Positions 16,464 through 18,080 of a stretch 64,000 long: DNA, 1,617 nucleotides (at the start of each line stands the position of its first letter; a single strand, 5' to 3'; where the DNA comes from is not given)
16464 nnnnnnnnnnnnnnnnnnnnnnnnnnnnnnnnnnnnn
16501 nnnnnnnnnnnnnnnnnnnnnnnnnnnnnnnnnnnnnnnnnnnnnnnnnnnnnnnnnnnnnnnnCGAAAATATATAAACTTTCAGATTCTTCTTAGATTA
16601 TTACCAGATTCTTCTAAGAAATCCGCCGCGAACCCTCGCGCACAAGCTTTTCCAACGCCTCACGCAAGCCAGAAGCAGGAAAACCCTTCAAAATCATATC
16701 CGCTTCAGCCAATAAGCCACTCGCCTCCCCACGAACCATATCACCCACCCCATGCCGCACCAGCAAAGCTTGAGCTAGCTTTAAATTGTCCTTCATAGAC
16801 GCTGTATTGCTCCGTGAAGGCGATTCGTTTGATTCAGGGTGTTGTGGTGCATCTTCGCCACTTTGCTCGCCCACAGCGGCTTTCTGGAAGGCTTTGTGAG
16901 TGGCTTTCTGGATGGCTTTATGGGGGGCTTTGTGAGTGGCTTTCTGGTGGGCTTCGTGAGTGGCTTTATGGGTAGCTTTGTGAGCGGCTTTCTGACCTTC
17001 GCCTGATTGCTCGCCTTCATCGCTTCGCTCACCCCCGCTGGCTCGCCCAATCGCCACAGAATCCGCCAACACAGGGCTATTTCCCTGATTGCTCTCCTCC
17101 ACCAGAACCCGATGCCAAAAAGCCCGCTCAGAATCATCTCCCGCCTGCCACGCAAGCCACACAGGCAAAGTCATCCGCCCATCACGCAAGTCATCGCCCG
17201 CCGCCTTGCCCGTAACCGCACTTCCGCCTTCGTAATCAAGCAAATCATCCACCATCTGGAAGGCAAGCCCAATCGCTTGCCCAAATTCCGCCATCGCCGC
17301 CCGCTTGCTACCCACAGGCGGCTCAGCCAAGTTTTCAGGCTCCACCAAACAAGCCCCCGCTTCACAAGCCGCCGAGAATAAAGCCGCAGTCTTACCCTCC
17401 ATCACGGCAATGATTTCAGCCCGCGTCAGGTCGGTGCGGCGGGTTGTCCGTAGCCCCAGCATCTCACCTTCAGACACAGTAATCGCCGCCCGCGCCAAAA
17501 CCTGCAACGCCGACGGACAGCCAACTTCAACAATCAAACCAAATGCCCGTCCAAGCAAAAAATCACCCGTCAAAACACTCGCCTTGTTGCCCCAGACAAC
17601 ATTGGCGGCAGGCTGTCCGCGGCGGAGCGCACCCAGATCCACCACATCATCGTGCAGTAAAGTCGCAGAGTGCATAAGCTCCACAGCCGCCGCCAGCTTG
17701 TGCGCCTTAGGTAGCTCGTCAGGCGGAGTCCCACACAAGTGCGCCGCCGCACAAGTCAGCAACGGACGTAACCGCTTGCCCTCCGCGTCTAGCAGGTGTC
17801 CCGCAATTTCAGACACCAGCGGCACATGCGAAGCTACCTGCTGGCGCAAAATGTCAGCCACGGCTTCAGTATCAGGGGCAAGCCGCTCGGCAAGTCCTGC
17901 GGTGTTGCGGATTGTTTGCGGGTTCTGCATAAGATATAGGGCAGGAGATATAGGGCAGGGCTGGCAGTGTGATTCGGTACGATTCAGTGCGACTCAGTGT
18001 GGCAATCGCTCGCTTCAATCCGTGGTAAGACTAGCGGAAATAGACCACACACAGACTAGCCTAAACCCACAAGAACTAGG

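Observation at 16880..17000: In-frame minisatellite inside an essential isoprenoid gene (ispB)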

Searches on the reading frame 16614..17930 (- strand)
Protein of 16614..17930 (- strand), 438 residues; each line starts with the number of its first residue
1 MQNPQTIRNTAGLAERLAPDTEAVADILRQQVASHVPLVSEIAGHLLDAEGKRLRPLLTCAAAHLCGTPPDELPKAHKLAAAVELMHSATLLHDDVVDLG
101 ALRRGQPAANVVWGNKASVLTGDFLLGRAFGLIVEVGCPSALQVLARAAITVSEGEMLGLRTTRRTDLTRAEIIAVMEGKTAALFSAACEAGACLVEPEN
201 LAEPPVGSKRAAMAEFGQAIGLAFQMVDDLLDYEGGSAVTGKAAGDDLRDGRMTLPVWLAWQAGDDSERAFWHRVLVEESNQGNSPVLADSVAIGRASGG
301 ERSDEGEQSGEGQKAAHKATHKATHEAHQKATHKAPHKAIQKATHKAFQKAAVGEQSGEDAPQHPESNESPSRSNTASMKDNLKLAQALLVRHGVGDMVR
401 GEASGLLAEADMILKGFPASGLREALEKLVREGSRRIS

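Call 4: search_protein_families(library=pfam, proteins=[window:16614-17930:-], max_evalue=0.01)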
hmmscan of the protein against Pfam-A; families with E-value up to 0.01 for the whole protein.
window:16614-17930:- (438 aa): 1 family
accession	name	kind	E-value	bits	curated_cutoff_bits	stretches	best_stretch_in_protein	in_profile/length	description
PF00348.22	polyprenyl_synt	-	9.7e-63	212.1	27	1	37-280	2-238/251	Polyprenyl synthetase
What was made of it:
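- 16614..17930 (-): Long-chain trans-polyprenyl diphosphate synthase gene (IspB/DdsA family), 438 aa. PF00348 matches at E 9.7e-63 over residues 37-280 (call 4).
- On trans-polyprenyl diphosphate synthase (Pfam PF00348): 212 bits against a cut-off of 27, E 9.7e-63 (call 4).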

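Call 5: search_protein_families(library=ncbifam, proteins=[window:16614-17930:-], max_evalue=0.001)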
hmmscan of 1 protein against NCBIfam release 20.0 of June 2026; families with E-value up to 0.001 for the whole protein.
window:16614-17930:- (438 aa): 16 families
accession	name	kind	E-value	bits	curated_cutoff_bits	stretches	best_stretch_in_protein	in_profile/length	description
NF041169.1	f2_encap_cargo4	exception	3e-53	181.2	450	1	41-329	39-318/334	family 2 encapsulin nanocompartment cargo protein polyprenyl transferase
NF008140.0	PRK10888.1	equivalog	7.7e-53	179.9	412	1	14-341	7-320/323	octaprenyl diphosphate synthase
TIGR02748.1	GerC3_HepT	equivalog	1.5e-47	162.3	456.55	1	16-262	8-244/319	heptaprenyl diphosphate synthase component II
NF040698.1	IdsA_Meth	equivalog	2.7e-44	151.7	468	1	24-280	14-269/328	short chain isoprenyl diphosphate synthase IdsA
NF041003.1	GGPP_syn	equivalog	3.1e-43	148.1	500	1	23-279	12-265/326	geranylgeranyl diphosphate synthase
TIGR02749.1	prenyl_cyano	equivalog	8.7e-41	140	383.2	1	13-262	6-248/322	solanesyl diphosphate synthase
NF042417.1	NPPPS_Mycobact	equivalog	3.3e-39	134.9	600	1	13-300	18-292/335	nonaprenyl/(2E,6E)-farnesyl/geranylgeranyl diphosphat synthase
NF045549.1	GGPPsyn_IdsB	equivalog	1.1e-37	129.9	475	1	49-302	63-308/346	geranylgeranyl diphosphate synthase IdsB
NF045628.1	HxpDPsynlarge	equivalog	1.6e-37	129.2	500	1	21-279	5-248/311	hexaprenyl-diphosphate synthase large subunit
NF045485.1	FPPsyn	subfamily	1e-34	120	275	1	41-265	27-252/288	farnesyl diphosphate synthase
NF045685.1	GGPPSynCrtE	equivalog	1.5e-30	106.3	460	1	28-260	18-252/293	geranylgeranyl diphosphate synthase CrtE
NF040789.2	gerfarn_diphsyn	equivalog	1.1e-29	103.8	560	1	22-266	16-272/345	geranylfarnesyl diphosphate synthase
NF040627.1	GFPS_Meth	equivalog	8.1e-27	94.4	600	1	42-234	31-211/285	geranylfarnesyl diphosphate synthase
NF007877.0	PRK10581.1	equivalog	7.2e-23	81.2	321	1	37-263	31-258/299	(2E,6E)-farnesyl diphosphate synthase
NF042416.1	GFPPS_Mycobact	equivalog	1.5e-21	76.7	600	2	49-115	40-106/350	bifunctional (2E,6E)-farnesyl/geranyl diphosphate synthase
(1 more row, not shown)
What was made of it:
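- On Octaprenyl diphosphate synthase equivalog (NCBIfam NF008140): 179.9 bits against a cut-off of 412 (call 5).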

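Call 6: search_solved_structures(query=window:16614-17930:-, show_alignments=2)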
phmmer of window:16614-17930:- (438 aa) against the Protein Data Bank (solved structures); distinct sequences matched with E-value up to 0.001: 145 (the best 60 are shown).
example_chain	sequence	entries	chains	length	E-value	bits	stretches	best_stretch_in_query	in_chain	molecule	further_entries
4jxn_A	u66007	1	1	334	1.5e-68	235.2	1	13-282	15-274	Octaprenyl-diphosphate synthase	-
3mzv_A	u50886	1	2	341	3.5e-66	227.4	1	12-282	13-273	Decaprenyl diphosphate synthase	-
3oyr_A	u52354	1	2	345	5.1e-61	210.4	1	19-277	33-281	Trans-isoprenyl diphosphate synthase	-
4jxy_A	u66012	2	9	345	3.4e-51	178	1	18-281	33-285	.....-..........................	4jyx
4lob_A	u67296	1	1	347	1.3e-50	176.1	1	17-274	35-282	Polyprenyl synthetase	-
3wjk_A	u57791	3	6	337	4.8e-47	164.4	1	13-295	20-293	Octaprenyl diphosphate synthase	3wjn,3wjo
5ze6_A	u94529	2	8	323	5.2e-47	164.2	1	14-295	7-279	Octaprenyl diphosphate synthase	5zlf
9kp1_B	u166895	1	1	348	5.8e-34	121.3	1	19-260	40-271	Heptaprenyl diphosphate synthase component 2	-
9imq_A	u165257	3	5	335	5.9e-33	117.9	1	34-269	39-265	Nonaprenyl diphosphate synthase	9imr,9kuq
3rmg_A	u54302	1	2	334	1.6e-31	113.3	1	37-266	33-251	Octaprenyl-diphosphate synthase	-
3lmd_A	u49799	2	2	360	4e-31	111.9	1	22-261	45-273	Geranylgeranyl pyrophosphate synthase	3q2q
1wy0_A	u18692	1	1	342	7.5e-31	111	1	38-271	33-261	geranylgeranyl pyrophosphate synthetase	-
9ims_A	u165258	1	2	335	8.8e-31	110.8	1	34-269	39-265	Nonaprenyl diphosphate synthase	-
9k99_A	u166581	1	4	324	9.1e-31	110.8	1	12-303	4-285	Solanesyl diphosphate synthase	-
9jv9_A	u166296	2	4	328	7.3e-30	107.8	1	11-303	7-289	Probable solanesyl-diphosphate synthase 3, chloroplastic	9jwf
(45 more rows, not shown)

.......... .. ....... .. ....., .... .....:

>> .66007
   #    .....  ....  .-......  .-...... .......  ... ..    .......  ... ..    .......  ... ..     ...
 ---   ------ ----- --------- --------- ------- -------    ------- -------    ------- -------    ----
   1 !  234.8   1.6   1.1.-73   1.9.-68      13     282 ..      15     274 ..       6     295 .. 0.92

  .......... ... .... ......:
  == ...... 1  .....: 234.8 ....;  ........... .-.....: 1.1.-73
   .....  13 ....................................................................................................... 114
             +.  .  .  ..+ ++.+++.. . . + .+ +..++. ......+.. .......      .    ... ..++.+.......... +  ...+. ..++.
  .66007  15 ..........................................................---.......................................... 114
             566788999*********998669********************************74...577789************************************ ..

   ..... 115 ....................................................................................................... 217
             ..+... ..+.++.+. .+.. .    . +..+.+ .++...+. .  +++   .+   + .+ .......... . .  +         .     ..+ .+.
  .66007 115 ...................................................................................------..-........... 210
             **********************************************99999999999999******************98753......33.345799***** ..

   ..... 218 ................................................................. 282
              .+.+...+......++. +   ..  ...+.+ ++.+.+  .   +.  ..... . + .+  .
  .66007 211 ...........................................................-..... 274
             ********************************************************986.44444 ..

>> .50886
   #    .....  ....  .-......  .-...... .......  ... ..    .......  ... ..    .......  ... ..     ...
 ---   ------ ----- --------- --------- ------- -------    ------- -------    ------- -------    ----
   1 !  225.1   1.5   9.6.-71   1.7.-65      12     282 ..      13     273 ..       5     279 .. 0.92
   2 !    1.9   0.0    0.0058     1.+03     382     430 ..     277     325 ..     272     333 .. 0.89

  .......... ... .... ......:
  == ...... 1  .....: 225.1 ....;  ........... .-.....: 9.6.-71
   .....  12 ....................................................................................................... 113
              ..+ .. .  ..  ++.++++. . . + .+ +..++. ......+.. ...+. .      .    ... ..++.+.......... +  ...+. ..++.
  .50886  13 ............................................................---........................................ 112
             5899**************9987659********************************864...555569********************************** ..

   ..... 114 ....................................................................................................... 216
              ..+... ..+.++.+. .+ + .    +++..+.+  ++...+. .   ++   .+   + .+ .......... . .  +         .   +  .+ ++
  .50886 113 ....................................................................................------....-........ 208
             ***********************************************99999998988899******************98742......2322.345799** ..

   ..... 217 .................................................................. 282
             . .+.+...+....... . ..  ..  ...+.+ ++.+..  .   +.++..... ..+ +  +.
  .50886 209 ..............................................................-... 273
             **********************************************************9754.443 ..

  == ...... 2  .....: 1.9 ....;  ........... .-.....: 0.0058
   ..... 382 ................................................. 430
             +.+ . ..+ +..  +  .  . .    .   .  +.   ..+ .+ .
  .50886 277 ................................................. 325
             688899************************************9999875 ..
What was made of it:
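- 16614..17930 (-): Best solved relatives are 4jxn and 3mzv at E 1e-68 and 1e-66 (call 6).
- On Long-chain (C40-C50) IspB/DdsA subgroup: The top PDB hits are octaprenyl and decaprenyl diphosphate synthases (call 6).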

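Call 7: find_homologous_proteins(query=window:16614-17930:-, max_evalue=1e-20)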
Query window:16614-17930:- (438 aa): 6387 proteins with E <= 1e-20 among 8000 candidates; the best 120 are listed.
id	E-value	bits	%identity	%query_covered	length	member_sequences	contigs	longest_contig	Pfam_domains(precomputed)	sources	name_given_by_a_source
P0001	3.9e-282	954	100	100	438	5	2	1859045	PF00348.23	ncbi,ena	-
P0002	1.4e-249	846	92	100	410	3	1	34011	PF00348.23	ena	-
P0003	1.4e-188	645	90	66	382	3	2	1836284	PF00348.23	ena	-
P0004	7.8e-88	314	57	61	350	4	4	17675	PF00348.23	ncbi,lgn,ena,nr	ncbi:MAG: polyprenyl synthetase family protein [Alphaproteobacteria bacterium]|nr:polyprenyl synthet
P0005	9.3e-84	300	50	70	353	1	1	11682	PF00348.23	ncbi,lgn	ncbi:MAG: polyprenyl synthetase family protein [Alphaproteobacteria bacterium]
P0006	3.6e-73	265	52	61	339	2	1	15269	PF00348.23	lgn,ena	-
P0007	5.0e-73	265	47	58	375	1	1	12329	PF00348.23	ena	-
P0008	6.3e-73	265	50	63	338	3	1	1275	PF00348.23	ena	-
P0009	8.7e-73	264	52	60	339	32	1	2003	PF00348.23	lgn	-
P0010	1.8e-72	263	49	63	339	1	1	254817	PF00348.23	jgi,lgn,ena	-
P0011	2.2e-72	263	51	61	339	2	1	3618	PF00348.23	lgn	-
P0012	2.3e-72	263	50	61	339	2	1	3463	PF00348.23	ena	-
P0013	2.6e-72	262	49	64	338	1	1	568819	PF00348.23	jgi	jgi:octaprenyl-diphosphate synthase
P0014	6.4e-72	261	50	61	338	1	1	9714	PF00348.23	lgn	-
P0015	7.6e-72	261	51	60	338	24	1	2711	PF00348.23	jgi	jgi:octaprenyl-diphosphate synthase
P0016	8.4e-72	261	48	64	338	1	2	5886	PF00348.23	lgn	-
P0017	8.5e-72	261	49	63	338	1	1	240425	PF00348.23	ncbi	ncbi:MAG: polyprenyl synthetase family protein [Hyphomicrobiaceae bacterium]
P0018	9.8e-72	261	51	61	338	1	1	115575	PF00348.23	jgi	-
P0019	1.4e-71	260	49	62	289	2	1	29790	PF00348.23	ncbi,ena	-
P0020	1.9e-71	260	49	66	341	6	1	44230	PF00348.23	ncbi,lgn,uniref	ncbi:polyprenyl synthetase family protein [Neoroseomonas soli]|uniref:polyprenyl synthetase family p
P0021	2.4e-71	259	48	67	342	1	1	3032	PF00348.23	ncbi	-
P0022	3.0e-71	259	51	63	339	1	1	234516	PF00348.23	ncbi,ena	-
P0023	3.4e-71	259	52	59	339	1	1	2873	PF00348.23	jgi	jgi:octaprenyl-diphosphate synthase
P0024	3.6e-71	259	49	62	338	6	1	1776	PF00348.23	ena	-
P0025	3.6e-71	259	47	63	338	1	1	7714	PF00348.23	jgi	jgi:octaprenyl-diphosphate synthase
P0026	4.0e-71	259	52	59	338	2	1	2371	PF00348.23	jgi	jgi:octaprenyl-diphosphate synthase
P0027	4.1e-71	259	51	61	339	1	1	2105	PF00348.23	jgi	jgi:octaprenyl-diphosphate synthase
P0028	4.3e-71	258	51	64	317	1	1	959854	PF00348.23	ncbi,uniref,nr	ncbi:polyprenyl synthetase family protein [Roseomonas sp. HJA6]|uniref:Polyprenyl synthetase family 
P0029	4.6e-71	258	53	58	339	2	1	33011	PF00348.23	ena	-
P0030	4.6e-71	258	51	61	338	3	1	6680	PF00348.23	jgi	-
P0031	4.7e-71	258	51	59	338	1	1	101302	PF00348.23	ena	-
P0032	5.1e-71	258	49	62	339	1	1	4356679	PF00348.23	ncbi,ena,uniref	ncbi:polyprenyl synthetase family protein [Bauldia sp.]|uniref:polyprenyl synthetase family protein 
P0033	6.2e-71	258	47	63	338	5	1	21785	PF00348.23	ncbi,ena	-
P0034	6.5e-71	258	51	63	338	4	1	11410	PF00348.23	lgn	-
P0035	6.6e-71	258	50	60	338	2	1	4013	PF00348.23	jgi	jgi:octaprenyl-diphosphate synthase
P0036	6.8e-71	258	51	59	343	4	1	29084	PF00348.23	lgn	-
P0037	7.3e-71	258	46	69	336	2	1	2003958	PF00348.23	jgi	-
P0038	7.4e-71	258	51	58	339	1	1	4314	PF00348.23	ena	-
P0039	7.8e-71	258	51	60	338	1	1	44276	PF00348.23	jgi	jgi:octaprenyl-diphosphate synthase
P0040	8.5e-71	257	49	62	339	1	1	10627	PF00348.23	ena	-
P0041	1.0e-70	257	51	60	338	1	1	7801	PF00348.23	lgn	-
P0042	1.0e-70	257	52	60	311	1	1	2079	PF00348.23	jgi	-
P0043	1.0e-70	257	49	61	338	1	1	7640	PF00348.23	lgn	-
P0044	1.0e-70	257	50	62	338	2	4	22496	PF00348.23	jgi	-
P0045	1.1e-70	257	50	61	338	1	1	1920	PF00348.23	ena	-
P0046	1.2e-70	257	48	67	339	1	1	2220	PF00348.23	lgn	-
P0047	1.3e-70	257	47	66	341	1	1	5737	PF00348.23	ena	-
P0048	1.6e-70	257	50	62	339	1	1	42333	PF00348.23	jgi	-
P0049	1.7e-70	256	49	62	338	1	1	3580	PF00348.23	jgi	jgi:octaprenyl-diphosphate synthase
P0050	1.9e-70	256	47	66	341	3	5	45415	PF00348.23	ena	-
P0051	1.9e-70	256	50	59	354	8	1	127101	PF00348.23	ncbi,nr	ncbi:MAG: polyprenyl synthetase family protein [Rhizobiales bacterium]|nr:polyprenyl synthetase fami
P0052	1.9e-70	256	48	62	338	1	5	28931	PF00348.23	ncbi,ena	-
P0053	2.0e-70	256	48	62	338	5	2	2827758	PF00348.23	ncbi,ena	-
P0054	2.1e-70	256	51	61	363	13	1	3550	PF00348.23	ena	-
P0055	2.7e-70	256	50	62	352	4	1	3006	PF00348.23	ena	-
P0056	2.7e-70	256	49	63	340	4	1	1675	PF00348.23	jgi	jgi:octaprenyl-diphosphate synthase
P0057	2.7e-70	256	50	63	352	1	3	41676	PF00348.23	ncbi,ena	-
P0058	2.8e-70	256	50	59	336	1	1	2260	PF00348.23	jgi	-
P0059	2.9e-70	256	49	62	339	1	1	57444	PF00348.23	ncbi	ncbi:MAG: polyprenyl synthetase family protein [Pseudomonadota bacterium]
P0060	2.9e-70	256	50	59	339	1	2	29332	PF00348.23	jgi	-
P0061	3.0e-70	256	50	59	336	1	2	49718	PF00348.23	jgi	jgi:octaprenyl-diphosphate synthase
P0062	3.0e-70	256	49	58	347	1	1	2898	PF00348.23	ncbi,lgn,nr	ncbi:MAG: polyprenyl synthetase family protein [Devosiaceae bacterium]|nr:polyprenyl synthetase fami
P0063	3.0e-70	256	50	59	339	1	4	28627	PF00348.23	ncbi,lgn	-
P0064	3.1e-70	256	51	59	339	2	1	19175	PF00348.23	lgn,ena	-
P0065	3.4e-70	256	44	71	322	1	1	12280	PF00348.23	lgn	-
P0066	3.6e-70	255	49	61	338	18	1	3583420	PF00348.23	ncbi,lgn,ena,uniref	ncbi:polyprenyl synthetase family protein [Tepidicaulis sp.]|uniref:polyprenyl synthetase family pro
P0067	3.7e-70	255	-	-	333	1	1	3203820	PF00348.23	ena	-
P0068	3.9e-70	255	52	61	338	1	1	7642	PF00348.23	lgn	-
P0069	4.0e-70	255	50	60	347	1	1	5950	PF00348.23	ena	-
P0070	4.0e-70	255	50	61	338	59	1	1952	PF00348.23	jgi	-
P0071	4.2e-70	255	49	61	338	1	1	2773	PF00348.23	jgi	jgi:octaprenyl-diphosphate synthase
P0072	4.8e-70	255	48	62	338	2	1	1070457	PF00348.23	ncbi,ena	-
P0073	5.1e-70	255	49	61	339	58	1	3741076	PF00348.23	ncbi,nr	ncbi:polyprenyl synthetase family protein [Parvibaculaceae bacterium PLY_AMNH_Bact1]|nr:polyprenyl s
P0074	5.5e-70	255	51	61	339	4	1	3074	PF00348.23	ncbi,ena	-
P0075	5.7e-70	255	48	61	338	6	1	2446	PF00348.23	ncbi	-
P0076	5.7e-70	255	51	61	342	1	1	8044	PF00348.23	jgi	jgi:octaprenyl-diphosphate synthase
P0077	5.8e-70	255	49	61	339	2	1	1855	PF00348.23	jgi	jgi:octaprenyl-diphosphate synthase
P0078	5.8e-70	255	48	60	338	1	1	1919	PF00348.23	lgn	-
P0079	5.8e-70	255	50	61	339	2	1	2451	PF00348.23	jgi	-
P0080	6.5e-70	255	51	58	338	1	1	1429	PF00348.23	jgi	jgi:octaprenyl-diphosphate synthase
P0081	6.5e-70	255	47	66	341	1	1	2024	PF00348.23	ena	-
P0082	6.7e-70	255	53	59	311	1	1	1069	PF00348.23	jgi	jgi:octaprenyl-diphosphate synthase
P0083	6.7e-70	255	51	59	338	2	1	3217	PF00348.23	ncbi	-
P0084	7.4e-70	254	50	62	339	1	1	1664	PF00348.23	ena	-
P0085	8.0e-70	254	50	64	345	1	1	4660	PF00348.23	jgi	-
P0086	8.0e-70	254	49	61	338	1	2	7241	PF00348.23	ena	-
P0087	8.2e-70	254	52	59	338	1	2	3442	PF00348.23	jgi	jgi:octaprenyl-diphosphate synthase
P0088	8.4e-70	254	50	61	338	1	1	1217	PF00348.23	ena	-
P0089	8.6e-70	254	50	59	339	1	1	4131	PF00348.23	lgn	-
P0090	9.0e-70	254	49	63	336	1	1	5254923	PF00348.23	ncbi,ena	-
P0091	9.1e-70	254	48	62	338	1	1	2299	PF00348.23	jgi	jgi:octaprenyl-diphosphate synthase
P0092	9.5e-70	254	49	60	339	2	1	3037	PF00348.23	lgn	-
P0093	9.6e-70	254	52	59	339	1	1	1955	PF00348.23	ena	-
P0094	1.1e-69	254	52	59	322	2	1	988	PF00348.23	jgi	jgi:octaprenyl-diphosphate synthase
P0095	1.1e-69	254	51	59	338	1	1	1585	PF00348.23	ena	-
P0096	1.1e-69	254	51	57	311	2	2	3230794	PF00348.23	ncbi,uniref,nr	ncbi:polyprenyl synthetase family protein [Methyloligella sp. 2.7D]|uniref:polyprenyl synthetase fam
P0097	1.1e-69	254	48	61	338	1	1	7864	PF00348.23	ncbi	-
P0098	1.1e-69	254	48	61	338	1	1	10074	PF00348.23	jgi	-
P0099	1.2e-69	254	52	59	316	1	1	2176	PF00348.23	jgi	jgi:octaprenyl-diphosphate synthase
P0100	1.3e-69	254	49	61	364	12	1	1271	PF00348.23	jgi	-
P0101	1.3e-69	254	49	63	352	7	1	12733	PF00348.23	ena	-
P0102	1.4e-69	254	50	61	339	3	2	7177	PF00348.23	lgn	-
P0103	1.4e-69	254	50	62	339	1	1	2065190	PF00348.23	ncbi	-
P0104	1.4e-69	253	52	59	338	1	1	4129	PF00348.23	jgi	jgi:octaprenyl-diphosphate synthase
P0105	1.4e-69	253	48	61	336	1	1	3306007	PF00348.23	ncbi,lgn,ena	-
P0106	1.4e-69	253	48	62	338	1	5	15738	PF00348.23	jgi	jgi:octaprenyl-diphosphate synthase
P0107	1.5e-69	253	50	61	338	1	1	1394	PF00348.23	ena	-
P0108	1.5e-69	253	50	61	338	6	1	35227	PF00348.23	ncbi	-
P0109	1.5e-69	253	50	59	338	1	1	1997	PF00348.23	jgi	jgi:octaprenyl-diphosphate synthase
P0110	1.5e-69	253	49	60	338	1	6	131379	PF00348.23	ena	-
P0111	1.6e-69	253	47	67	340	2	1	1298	PF00348.23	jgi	jgi:octaprenyl-diphosphate synthase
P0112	1.6e-69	253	50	61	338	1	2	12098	PF00348.23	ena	-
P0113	1.7e-69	253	49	61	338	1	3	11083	PF00348.23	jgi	-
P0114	1.7e-69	253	49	61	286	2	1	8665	PF00348.23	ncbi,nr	ncbi:MAG: polyprenyl synthetase family protein, partial [Cohaesibacteraceae bacterium]|nr:polyprenyl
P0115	1.8e-69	253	49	61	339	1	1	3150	PF00348.23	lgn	-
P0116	1.9e-69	253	47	65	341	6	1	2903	PF00348.23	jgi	jgi:octaprenyl-diphosphate synthase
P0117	1.9e-69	253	49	61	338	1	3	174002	PF00348.23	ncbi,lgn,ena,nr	ncbi:MAG: polyprenyl synthetase [Hyphomicrobiales bacterium]|nr:MAG: polyprenyl synthetase [Hyphomic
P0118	2.0e-69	253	48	60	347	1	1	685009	PF00348.23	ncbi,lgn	ncbi:MAG: polyprenyl synthetase family protein [Pseudomonadota bacterium]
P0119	2.0e-69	253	52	58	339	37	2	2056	PF00348.23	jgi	jgi:octaprenyl-diphosphate synthase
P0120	2.1e-69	253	47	62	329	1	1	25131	PF00348.23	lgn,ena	-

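Call 11: find_encoding_contigs(protein=P0002, flank=6000, max_places=4)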
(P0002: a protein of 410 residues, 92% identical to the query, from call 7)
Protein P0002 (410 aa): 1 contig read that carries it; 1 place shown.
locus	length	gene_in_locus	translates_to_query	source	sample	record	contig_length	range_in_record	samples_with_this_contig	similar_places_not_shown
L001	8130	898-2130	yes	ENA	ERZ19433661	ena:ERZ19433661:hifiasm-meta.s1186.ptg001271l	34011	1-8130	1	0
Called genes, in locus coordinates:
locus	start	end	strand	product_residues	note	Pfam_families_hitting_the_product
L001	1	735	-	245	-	?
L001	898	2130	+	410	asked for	PF00348:polyprenyl_synt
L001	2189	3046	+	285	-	PF07750:GcrA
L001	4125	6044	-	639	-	PF01336:tRNA_anti-codon, PF00152:tRNA-synt_2, PF02938:GAD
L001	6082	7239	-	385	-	PF01612:DNA_pol_A_exo1, PF00570:HRDC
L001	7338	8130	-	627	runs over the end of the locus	PF01368:DHH, PF02272:DHHA1, PF17768:RecJ_OB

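Call 12: find_encoding_contigs(protein=P0003, flank=6000, max_places=4)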
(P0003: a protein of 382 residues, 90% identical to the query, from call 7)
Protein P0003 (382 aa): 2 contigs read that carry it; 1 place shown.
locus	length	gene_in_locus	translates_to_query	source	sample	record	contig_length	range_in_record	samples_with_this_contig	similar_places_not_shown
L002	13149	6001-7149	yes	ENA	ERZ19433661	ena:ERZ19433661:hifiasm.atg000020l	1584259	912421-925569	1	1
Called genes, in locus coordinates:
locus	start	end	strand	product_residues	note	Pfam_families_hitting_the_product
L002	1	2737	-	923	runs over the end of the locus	PF01326:PPDK_N, PF00391:PEP-utilizers, PF02896:PEP-utilizers_C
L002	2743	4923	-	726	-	PF02092:tRNA_synt_2f, PF05746:DALR_1 (faint)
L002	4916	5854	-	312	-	PF02091:tRNA-synt_2e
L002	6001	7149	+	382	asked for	PF00348:polyprenyl_synt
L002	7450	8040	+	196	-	PF07750:GcrA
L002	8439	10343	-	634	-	PF01336:tRNA_anti-codon, PF00152:tRNA-synt_2, PF02938:GAD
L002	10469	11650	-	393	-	PF01612:DNA_pol_A_exo1, PF00570:HRDC (weak)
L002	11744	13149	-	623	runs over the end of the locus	PF01368:DHH, PF02272:DHHA1, PF17768:RecJ_OB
